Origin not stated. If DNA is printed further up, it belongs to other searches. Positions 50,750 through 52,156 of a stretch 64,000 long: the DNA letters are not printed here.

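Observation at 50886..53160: Sharply low-GC 2.3-kb islet: D12-class m6A methyltransferase plus an unrecognised PD-(D/E)XK-like partner (candidate uncharacterised Type II R-M)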

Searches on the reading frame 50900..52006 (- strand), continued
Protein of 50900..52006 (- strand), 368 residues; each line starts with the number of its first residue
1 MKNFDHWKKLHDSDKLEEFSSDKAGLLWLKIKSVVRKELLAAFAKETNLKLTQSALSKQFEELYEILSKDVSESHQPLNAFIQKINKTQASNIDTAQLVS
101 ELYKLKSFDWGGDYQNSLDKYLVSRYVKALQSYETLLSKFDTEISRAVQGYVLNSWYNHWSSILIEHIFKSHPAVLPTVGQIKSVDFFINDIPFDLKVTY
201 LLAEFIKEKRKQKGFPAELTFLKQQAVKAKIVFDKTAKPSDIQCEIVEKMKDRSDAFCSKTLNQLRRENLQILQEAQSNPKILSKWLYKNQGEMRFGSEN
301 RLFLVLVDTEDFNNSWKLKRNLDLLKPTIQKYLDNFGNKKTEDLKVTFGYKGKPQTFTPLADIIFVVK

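Call 43: list_cluster_members(proteins=[P0121, P0124, P0125, P0130, P0131, P0133, P0136, P0137, P0145, P0154])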
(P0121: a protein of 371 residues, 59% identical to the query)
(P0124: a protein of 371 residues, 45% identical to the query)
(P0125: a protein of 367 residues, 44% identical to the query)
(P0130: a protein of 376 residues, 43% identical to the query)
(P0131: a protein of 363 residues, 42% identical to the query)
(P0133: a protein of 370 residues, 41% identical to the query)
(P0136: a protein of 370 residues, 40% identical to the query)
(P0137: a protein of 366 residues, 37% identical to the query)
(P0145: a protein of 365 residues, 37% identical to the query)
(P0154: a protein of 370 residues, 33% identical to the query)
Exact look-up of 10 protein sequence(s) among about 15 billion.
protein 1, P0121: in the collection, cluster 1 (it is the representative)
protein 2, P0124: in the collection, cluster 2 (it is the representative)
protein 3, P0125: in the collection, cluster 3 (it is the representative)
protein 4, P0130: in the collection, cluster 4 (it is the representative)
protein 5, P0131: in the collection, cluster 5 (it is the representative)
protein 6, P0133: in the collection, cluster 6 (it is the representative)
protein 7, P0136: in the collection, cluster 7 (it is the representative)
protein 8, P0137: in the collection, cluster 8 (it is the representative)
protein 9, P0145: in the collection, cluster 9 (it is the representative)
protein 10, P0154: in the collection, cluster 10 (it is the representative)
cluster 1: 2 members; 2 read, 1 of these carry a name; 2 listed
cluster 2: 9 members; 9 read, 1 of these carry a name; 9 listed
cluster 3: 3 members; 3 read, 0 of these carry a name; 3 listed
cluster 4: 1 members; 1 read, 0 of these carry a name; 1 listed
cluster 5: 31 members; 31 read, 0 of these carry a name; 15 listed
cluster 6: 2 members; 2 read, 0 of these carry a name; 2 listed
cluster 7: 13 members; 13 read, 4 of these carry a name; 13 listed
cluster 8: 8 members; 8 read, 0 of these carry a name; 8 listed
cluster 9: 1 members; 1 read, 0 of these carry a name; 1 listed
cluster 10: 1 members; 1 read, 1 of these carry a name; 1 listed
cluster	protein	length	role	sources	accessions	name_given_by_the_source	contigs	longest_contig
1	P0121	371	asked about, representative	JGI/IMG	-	hypothetical protein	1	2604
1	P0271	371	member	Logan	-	-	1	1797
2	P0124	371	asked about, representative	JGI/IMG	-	-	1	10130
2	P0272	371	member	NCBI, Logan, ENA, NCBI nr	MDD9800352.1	MAG: hypothetical protein OXU29_07820 [Gammaproteobacteria bacterium] | hypothetical protein [Gammaproteobacteria bacterium]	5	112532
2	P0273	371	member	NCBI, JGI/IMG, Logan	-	-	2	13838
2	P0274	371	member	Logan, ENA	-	-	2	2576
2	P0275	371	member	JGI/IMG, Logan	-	-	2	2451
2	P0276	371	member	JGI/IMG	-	-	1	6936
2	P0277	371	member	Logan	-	-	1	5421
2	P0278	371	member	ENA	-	-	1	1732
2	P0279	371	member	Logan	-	-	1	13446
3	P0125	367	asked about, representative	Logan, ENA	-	-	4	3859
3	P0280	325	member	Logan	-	-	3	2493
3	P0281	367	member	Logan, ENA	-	-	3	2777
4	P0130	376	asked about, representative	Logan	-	-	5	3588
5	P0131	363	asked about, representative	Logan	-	-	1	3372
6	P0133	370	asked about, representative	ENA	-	-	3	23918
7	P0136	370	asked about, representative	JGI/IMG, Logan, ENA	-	-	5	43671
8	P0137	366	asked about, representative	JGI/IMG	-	-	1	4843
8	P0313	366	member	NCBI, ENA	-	-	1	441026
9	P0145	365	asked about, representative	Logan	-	-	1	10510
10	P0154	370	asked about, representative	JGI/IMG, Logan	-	hypothetical protein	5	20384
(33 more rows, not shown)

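Call 44: fold_search(model_id=the predicted structure, library=viral)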
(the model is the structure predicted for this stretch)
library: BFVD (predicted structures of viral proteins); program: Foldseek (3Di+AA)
matches with E <= 10: 113; with E <= 0.001: 0
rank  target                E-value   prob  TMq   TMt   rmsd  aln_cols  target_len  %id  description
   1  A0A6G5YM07            2.2e-01  0.08  0.11  0.08  36.6       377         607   11  (no name in the UniProt tables at hand)
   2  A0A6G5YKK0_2          6.8e-01  0.04  0.11  0.05  36.2       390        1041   13  (no name in the UniProt tables at hand)
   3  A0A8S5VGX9            1.3e+00  0.06  0.10  0.14  19.1       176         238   14  Uncharacterized protein [Myoviridae sp. ctkfK18]
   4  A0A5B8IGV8            1.3e+00  0.06  0.09  0.04  20.7       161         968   14  Uncharacterized protein [Mimiviridae sp. ChoanoV1]
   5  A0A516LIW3            1.4e+00  0.03  0.13  0.06  29.2       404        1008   11  (no name in the UniProt tables at hand)
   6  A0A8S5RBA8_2          1.6e+00  0.02  0.11  0.05  36.2       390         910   13  Chromosome segregation ATPase [virus sp. ctmTa7]
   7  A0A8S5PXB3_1          1.7e+00  0.03  0.11  0.07  32.3       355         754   14  Minor tail protein [Myoviridae sp. ct4tH12]
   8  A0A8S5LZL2            1.9e+00  0.03  0.13  0.06  32.7       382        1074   12  Chromosome segregation protein [Siphoviridae sp. ctM7c3]
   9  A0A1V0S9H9            2.2e+00  0.04  0.10  0.13  21.1       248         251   10  Uncharacterized protein [Catovirus CTV1]
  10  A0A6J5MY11            2.2e+00  0.03  0.15  0.13  29.7       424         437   11  Uncharacterized protein [uncultured Caudovirales phage]
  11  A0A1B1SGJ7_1          2.2e+00  0.03  0.11  0.06  26.6       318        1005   11  (no name in the UniProt tables at hand)
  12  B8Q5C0                2.3e+00  0.02  0.08  0.08  20.5       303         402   14  (no name in the UniProt tables at hand)
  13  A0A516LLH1            2.7e+00  0.02  0.12  0.06  19.7       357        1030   12  (no name in the UniProt tables at hand)
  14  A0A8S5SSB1            2.7e+00  0.01  0.10  0.11  26.2       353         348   10  SAP domain-containing protein [Myoviridae sp. ct2Qy24]
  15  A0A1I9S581            2.9e+00  0.03  0.11  0.04  28.3       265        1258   13  (no name in the UniProt tables at hand)
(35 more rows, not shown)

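Call 51: find_encoding_contigs(protein=P0107, flank=10000, max_places=4)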
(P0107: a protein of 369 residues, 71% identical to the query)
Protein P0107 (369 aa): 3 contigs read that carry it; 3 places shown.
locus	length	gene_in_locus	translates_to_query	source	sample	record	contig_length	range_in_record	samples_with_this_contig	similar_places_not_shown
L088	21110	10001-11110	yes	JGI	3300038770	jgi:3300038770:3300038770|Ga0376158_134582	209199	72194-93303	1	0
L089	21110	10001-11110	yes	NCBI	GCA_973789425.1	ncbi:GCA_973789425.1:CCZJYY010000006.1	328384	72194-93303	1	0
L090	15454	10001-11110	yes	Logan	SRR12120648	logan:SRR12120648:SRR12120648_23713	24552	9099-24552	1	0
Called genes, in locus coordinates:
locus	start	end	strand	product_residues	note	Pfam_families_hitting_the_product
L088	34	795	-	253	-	PF03807:F420_oxidored, PF10728:DUF2520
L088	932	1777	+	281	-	PF00561:Abhydrolase_1 (weak), PF12146:Hydrolase_4, PF12697:Abhydrolase_6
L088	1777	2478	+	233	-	PF00657:Lipase_GDSL, PF13472:Lipase_GDSL_2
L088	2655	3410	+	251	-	PF01522:Polysacc_deac_1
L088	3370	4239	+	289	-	PF00535:Glycos_transf_2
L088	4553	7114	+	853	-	PF01751:Toprim, PF01131:Topoisom_bac, PF13368:Toprim_C_rpt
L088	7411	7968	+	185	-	PF13495:Phage_int_SAM_4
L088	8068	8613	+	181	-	PF00589:Phage_integrase, PF22823:MrpR_C_cat (weak)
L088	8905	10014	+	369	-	PF02086:MethyltransfD12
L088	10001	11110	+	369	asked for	-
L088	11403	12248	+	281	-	PF00753:Lactamase_B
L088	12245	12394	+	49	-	-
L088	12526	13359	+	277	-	PF00561:Abhydrolase_1, PF12697:Abhydrolase_6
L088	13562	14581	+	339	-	PF00135:COesterase (weak), PF20434:BD-FAE, PF07859:Abhydrolase_3, PF12697:Abhydrolase_6 (weak), PF02230:Abhydrolase_2 (faint), PF01738:DLH (faint), PF00326:Peptidase_S9, PF20434:BD-FAE (weak)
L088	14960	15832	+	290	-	PF00561:Abhydrolase_1, PF12146:Hydrolase_4 (weak), PF12697:Abhydrolase_6, PF03096:Ndr (weak)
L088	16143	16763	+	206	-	PF01872:RibD_C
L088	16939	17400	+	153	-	PF13463:HTH_27 (faint), PF22381:Staph_reg_Sar_Rot, PF01978:TrmB (weak), PF12802:MarR_2 (weak), PF22166:WHD_ArnR1, PF01047:MarR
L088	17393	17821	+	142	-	PF08327:AHSA1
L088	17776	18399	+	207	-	PF28474:DUF8412, PF13376:OmdA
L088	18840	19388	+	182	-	PF01872:RibD_C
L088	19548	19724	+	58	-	PF14248:DUF4345 (weak)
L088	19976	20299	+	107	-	PF12840:HTH_20, PF01022:HTH_5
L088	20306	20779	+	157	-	PF08327:AHSA1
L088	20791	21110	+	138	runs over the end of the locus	PF13564:DoxX_2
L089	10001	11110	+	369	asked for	-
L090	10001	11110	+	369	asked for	-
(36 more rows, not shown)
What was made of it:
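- On Mobile element (integrative element or transposon): A split tyrosine-integrase gene lies next to the cassette in one other genome, L088 (call 51).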

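Call 52: find_encoding_contigs(protein=P0054, flank=10000, max_places=4)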
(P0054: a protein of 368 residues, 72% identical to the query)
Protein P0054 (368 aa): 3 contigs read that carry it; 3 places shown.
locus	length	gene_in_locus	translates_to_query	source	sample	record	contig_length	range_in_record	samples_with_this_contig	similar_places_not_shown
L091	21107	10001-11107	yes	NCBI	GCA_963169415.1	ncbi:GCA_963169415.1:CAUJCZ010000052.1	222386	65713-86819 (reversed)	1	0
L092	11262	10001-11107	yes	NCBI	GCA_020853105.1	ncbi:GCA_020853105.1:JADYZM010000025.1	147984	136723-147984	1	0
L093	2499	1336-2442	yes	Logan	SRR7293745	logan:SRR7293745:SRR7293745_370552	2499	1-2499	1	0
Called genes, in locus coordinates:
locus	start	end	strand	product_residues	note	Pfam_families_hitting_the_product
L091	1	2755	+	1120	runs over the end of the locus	PF07669:Eco57I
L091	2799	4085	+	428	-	PF13289:SIR2_2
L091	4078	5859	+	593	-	PF01580:FtsK_SpoIIIE (faint), PF01935:DUF87, PF10412:TrwB_AAD_bind (weak), PF12846:AAA_10 (faint), PF05872:HerA_C (weak)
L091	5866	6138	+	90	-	-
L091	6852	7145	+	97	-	PF13560:HTH_31, PF12844:HTH_19, PF01381:HTH_3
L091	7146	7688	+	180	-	PF08937:ThsB_TIR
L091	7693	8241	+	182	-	PF08937:ThsB_TIR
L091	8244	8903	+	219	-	-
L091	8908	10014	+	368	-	PF02086:MethyltransfD12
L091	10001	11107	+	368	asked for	-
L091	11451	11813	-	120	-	-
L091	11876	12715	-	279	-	-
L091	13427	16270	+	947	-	-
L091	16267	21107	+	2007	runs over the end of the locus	PF00270:DEAD, PF27116:YjiV_N (faint), PF00271:Helicase_C (weak)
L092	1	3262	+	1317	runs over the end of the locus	PF04851:ResIII, PF07669:Eco57I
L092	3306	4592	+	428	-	PF13289:SIR2_2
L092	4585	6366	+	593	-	PF01580:FtsK_SpoIIIE (faint), PF01935:DUF87, PF10412:TrwB_AAD_bind (weak), PF12846:AAA_10 (faint), PF05872:HerA_C (weak)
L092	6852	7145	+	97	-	PF13560:HTH_31, PF12844:HTH_19, PF01381:HTH_3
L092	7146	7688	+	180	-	PF08937:ThsB_TIR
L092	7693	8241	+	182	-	PF08937:ThsB_TIR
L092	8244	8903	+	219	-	-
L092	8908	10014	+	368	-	PF02086:MethyltransfD12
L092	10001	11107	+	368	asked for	-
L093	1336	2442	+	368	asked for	-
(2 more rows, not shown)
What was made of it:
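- An Eco57I-like enzyme, SIR2-HerA and ThsB TIR genes in L091/L092 (call 52).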

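Call 53: find_encoding_contigs(protein=P0084, flank=10000, max_places=4)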
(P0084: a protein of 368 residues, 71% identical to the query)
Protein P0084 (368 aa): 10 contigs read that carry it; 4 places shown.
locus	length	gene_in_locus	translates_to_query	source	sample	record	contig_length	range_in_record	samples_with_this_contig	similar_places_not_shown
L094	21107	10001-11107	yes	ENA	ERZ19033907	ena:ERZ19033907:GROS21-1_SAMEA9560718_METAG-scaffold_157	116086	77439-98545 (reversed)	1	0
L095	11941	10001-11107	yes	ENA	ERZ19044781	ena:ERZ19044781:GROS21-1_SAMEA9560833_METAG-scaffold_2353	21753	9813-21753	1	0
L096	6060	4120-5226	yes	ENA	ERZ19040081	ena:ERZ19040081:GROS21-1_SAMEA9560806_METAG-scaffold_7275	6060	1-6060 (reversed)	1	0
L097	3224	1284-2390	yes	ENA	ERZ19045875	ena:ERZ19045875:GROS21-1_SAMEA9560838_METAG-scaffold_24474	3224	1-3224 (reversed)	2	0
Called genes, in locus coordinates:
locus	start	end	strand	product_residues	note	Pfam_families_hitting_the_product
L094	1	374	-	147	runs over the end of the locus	PF14534:DUF4440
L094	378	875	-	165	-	PF01257:2Fe-2S_thioredx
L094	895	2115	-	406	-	PF00346:Complex1_49kDa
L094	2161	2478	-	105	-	-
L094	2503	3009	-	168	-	PF00329:Complex1_30kDa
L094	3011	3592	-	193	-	PF01058:Oxidored_q6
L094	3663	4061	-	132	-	PF00507:Oxidored_q4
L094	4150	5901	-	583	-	PF12895:ANAPC3 (faint), PF13181:TPR_8 (faint), PF13432:TPR_16 (faint), PF14559:TPR_19 (weak), PF13414:TPR_11 (faint), PF13431:TPR_17 (faint), PF07719:TPR_2 (faint), PF13428:TPR_14 (faint)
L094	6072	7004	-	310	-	PF12849:PBP_like_2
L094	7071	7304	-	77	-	-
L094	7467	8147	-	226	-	-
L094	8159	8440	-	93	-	-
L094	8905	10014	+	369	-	PF02086:MethyltransfD12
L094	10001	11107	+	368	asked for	-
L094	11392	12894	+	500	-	PF07690:MFS_1, PF00854:PTR2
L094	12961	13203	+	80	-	-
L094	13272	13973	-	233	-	PF00117:GATase, PF07722:Peptidase_C26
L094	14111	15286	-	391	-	-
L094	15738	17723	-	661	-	PF16974:NAR2 (faint), PF07603:Lcl_C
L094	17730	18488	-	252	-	PF18962:Por_Secre_tail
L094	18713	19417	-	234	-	PF00117:GATase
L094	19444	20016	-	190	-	-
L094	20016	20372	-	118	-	-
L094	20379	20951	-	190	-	PF07638:Sigma70_ECF (weak), PF04542:Sigma70_r2, PF08281:Sigma70_r4_2, PF04545:Sigma70_r4 (weak)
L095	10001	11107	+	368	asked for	-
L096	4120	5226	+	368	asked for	-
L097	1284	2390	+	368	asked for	-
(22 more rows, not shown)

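Call 56: find_encoding_contigs(protein=P0016, flank=10000, max_places=5)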
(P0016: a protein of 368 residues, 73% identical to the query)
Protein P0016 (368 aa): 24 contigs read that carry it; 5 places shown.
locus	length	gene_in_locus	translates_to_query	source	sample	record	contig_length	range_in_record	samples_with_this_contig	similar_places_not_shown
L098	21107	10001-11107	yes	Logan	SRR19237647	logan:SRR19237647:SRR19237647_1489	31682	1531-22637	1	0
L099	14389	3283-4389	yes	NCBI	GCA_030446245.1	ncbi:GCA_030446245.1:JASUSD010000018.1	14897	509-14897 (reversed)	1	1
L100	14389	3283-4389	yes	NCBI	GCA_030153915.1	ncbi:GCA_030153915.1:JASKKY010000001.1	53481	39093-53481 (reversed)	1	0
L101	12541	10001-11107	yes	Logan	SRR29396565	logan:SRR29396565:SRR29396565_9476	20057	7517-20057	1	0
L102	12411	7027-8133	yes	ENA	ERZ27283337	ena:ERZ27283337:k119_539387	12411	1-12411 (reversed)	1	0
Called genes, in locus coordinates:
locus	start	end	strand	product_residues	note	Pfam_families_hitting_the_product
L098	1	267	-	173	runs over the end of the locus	PF01782:RimM, PF24986:PRC_RimM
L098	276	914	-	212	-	PF14123:DUF4290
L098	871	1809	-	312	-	PF01832:Glucosaminidase, PF01476:LysM (weak)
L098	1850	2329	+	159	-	PF08211:dCMP_cyt_deam_2, PF00383:dCMP_cyt_deam_1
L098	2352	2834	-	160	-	PF14254:DUF4348, PF22057:BACOVA_00961-like (weak)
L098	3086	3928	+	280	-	PF16269:DUF4922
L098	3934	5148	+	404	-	PF13740:ACT_6, PF21086:ACT_PSP_2 (faint), PF00702:Hydrolase, PF12710:HAD, PF08282:Hydrolase_3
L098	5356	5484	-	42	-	-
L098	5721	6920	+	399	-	PF13289:SIR2_2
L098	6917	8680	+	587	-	PF01580:FtsK_SpoIIIE (faint), PF01935:DUF87, PF10412:TrwB_AAD_bind (weak), PF05872:HerA_C (weak)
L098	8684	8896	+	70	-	PF13619:KTSC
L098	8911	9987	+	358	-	PF02086:MethyltransfD12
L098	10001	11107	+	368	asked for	-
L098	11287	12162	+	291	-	-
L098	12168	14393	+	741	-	PF13428:TPR_14 (faint), PF13174:TPR_6 (faint), PF00515:TPR_1 (faint), PF07719:TPR_2 (faint), PF13181:TPR_8 (faint), PF12895:ANAPC3 (weak), PF14559:TPR_19 (weak), PF21033:RMD1-3 (weak), +3 more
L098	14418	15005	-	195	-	PF01467:CTP_transf_like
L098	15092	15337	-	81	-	-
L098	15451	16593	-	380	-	PF00278:Orn_DAP_Arg_deC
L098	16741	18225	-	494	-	PF02550:AcetylCoA_hydro, PF13336:AcetylCoA_hyd_C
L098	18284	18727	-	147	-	-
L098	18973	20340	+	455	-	PF00919:UPF0004, PF04055:Radical_SAM, PF01938:TRAM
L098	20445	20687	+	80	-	PF12732:YtxH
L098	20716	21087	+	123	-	PF07332:Phage_holin_3_6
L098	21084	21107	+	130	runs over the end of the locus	-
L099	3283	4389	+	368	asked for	-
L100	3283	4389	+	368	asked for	-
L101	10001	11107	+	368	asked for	-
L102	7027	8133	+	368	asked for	-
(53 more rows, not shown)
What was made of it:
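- SIR2-HerA in L098 (call 56).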

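Call 57: find_encoding_contigs(protein=P0083, flank=10000, max_places=3)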
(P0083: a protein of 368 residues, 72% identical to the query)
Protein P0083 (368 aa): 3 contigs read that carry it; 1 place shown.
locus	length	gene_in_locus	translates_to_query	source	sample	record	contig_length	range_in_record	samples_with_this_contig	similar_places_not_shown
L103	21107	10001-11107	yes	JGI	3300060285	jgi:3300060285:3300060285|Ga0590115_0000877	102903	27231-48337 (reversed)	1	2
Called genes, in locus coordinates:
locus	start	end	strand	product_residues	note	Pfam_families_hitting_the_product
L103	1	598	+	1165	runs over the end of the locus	PF13620:CarboxypepD_reg, PF13715:CarbopepD_reg_2, PF07715:Plug, PF00593:TonB_dep_Rec_b-barrel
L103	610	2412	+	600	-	PF14322:SusD-like_3, PF07980:SusD_RagB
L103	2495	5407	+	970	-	PF07715:Plug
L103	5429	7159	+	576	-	PF14322:SusD-like_3, PF07980:SusD_RagB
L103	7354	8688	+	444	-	PF01408:GFO_IDH_MocA, PF19051:GFO_IDH_MocA_C2, PF02894:GFO_IDH_MocA_C, PF22725:GFO_IDH_MocA_C3, PF19051:GFO_IDH_MocA_C2 (weak)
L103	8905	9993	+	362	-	PF02086:MethyltransfD12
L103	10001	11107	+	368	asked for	-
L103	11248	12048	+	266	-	PF06452:CBM9_1 (faint)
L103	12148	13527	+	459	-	PF22842:Pel9A-like_beta_helix, PF13229:Beta_helix (weak)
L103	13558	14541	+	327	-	PF00480:ROK, PF02685:Glucokinase (faint)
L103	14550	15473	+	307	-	PF00892:EamA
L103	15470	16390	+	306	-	-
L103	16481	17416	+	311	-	-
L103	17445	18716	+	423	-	PF04230:PS_pyruv_trans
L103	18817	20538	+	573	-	PF00732:GMC_oxred_N, PF01266:DAO (faint), PF05199:GMC_oxred_C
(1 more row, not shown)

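Call 70: find_encoding_contigs(protein=P0136, flank=5000, max_places=2)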
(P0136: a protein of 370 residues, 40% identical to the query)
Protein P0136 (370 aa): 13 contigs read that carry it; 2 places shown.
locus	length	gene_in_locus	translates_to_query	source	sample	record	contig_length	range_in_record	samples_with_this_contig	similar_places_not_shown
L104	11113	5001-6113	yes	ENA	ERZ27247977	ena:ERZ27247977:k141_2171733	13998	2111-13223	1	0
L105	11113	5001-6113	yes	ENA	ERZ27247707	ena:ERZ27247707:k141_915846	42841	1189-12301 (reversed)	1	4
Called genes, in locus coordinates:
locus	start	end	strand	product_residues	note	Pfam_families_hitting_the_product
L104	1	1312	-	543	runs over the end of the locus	PF00672:HAMP, PF00512:HisKA, PF02518:HATPase_c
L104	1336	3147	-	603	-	PF01336:tRNA_anti-codon, PF00152:tRNA-synt_2, PF02938:GAD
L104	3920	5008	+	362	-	PF02086:MethyltransfD12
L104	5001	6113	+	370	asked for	-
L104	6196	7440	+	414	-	PF00483:NTP_transferase, PF01128:IspD (weak), PF12804:NTP_transf_3, PF25084:LbH_EIF2B (weak), PF00132:Hexapep, PF25087:GMPPB_C (faint), PF00132:Hexapep (weak), PF14602:Hexapep_2 (faint)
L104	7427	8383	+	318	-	PF13793:Pribosyltran_N, PF00156:Pribosyltran, PF14572:Pribosyl_synth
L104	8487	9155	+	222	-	PF01386:Ribosomal_L25p, PF14693:Ribosomal_TL5_C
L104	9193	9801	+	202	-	PF01195:Pept_tRNA_hydro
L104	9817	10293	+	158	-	PF01250:Ribosomal_S6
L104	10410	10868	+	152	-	PF00436:SSB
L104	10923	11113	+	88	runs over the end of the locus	PF01084:Ribosomal_S18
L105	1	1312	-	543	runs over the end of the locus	PF00672:HAMP, PF00512:HisKA, PF02518:HATPase_c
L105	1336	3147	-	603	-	PF01336:tRNA_anti-codon, PF00152:tRNA-synt_2, PF02938:GAD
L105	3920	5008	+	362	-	PF02086:MethyltransfD12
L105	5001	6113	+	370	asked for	-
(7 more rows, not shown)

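Call 71: find_encoding_contigs(protein=P0272, flank=5000, max_places=2)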
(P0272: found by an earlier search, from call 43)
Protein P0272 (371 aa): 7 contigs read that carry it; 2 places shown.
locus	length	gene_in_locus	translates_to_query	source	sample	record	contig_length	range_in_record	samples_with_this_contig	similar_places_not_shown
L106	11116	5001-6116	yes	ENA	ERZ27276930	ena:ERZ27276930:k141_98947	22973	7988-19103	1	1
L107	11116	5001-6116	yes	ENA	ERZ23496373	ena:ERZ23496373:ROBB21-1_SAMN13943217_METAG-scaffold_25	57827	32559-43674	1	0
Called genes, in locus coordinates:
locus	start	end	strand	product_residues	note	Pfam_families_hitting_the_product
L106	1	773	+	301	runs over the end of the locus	PF03328:HpcH_HpaI, PF15617:C-C_Bond_Lyase (weak)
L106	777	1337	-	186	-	PF08207:EFP_N, PF01132:EFP, PF09285:Elong-fact-P_C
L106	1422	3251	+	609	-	PF01541:GIY-YIG, PF27096:UvrC_M, PF02151:UVR, PF22920:UvrC_RNaseH, PF08459:UvrC_RNaseH_dom, PF00633:HHH (faint), PF12826:HHH_2 (faint), PF14520:HHH_5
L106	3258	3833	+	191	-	PF01066:CDP-OH_P_transf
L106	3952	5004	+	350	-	PF02086:MethyltransfD12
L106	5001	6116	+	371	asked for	-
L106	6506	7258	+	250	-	PF01975:SurE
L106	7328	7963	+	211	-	PF01135:PCMT, PF00398:RrnaAD (faint), PF13649:Methyltransf_25 (faint)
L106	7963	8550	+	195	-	PF09335:VTT_dom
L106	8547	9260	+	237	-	PF01476:LysM, PF01551:Peptidase_M23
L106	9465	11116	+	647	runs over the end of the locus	PF00501:AMP-binding, PF23562:AMP-binding_C_3 (weak)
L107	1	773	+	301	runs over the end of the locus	PF03328:HpcH_HpaI, PF15617:C-C_Bond_Lyase (weak)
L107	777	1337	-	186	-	PF08207:EFP_N, PF01132:EFP, PF09285:Elong-fact-P_C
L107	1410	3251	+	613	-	PF01541:GIY-YIG, PF27096:UvrC_M, PF02151:UVR, PF22920:UvrC_RNaseH, PF08459:UvrC_RNaseH_dom, PF00633:HHH (faint), PF12826:HHH_2 (faint), PF14520:HHH_5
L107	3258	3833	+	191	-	PF01066:CDP-OH_P_transf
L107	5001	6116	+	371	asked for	-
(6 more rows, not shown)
